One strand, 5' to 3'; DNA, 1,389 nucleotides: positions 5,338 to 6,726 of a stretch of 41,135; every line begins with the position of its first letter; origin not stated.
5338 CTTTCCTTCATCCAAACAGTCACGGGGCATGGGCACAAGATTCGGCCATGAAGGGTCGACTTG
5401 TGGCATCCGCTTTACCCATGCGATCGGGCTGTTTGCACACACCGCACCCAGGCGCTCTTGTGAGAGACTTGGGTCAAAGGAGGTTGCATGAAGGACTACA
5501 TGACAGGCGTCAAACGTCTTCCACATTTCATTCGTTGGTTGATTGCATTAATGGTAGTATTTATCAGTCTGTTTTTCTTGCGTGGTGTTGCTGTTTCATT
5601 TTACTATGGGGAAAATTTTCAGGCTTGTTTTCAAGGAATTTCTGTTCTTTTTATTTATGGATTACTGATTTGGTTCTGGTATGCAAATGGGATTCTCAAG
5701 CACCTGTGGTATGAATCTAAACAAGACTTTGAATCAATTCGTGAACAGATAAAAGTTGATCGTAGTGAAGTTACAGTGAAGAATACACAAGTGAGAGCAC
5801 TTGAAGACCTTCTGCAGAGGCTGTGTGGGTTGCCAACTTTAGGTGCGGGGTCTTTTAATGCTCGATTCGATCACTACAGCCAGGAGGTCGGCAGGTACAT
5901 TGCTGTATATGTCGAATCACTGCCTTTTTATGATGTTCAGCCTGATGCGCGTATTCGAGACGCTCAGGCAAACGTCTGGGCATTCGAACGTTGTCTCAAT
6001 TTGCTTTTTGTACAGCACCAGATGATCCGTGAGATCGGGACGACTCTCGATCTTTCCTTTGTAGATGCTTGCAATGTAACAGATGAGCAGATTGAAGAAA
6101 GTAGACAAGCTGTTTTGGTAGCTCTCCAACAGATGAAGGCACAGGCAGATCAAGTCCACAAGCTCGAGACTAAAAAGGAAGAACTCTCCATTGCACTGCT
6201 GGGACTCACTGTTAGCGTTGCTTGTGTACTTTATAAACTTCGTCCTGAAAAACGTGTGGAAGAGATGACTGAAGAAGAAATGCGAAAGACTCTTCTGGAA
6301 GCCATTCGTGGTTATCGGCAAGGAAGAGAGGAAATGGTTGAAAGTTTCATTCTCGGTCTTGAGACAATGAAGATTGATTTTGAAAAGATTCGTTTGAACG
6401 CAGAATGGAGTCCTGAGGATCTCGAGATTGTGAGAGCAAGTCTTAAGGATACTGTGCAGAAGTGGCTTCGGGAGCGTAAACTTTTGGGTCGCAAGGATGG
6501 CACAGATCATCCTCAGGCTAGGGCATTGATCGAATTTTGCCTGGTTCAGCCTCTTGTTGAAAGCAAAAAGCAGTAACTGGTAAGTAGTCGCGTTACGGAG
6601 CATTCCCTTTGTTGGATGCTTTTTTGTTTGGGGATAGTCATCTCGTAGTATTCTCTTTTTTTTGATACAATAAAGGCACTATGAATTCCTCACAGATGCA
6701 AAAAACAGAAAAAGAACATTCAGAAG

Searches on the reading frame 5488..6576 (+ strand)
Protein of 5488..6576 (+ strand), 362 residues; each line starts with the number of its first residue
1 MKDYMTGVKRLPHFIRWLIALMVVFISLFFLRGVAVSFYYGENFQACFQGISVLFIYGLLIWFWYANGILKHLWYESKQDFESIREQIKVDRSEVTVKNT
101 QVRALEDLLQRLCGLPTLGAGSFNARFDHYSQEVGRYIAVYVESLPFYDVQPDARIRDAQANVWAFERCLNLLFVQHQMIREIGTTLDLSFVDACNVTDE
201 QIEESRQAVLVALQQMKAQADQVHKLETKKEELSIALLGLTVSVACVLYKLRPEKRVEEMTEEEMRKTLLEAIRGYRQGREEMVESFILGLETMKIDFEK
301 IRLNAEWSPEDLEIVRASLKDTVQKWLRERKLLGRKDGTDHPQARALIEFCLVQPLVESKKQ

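Call 10: search_protein_families(library=pfam, proteins=[window:5488-6576:+], max_evalue=0.01)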
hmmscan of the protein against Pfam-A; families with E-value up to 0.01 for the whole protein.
window:5488-6576:+ (362 aa): 0 families

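Call 11: search_protein_families(library=ncbifam, proteins=[window:5488-6576:+], max_evalue=0.01)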
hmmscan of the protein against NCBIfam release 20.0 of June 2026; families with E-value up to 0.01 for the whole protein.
window:5488-6576:+ (362 aa): 0 families

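Call 100: search_protein_families(library=padloc, proteins=[window:5488-6576:+], max_evalue=0.01)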
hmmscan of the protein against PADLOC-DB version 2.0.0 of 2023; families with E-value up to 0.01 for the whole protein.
window:5488-6576:+ (362 aa): 0 families

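Call 101: search_protein_families(library=phrogs, proteins=[window:5488-6576:+], max_evalue=0.01)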
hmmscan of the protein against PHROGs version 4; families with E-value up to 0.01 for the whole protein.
window:5488-6576:+ (362 aa): 0 families
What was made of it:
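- Tried and rejected: Pfam, NCBIfam, PADLOC and PHROGs gave no hit for either islet protein (calls 10, 11, 100, 101).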
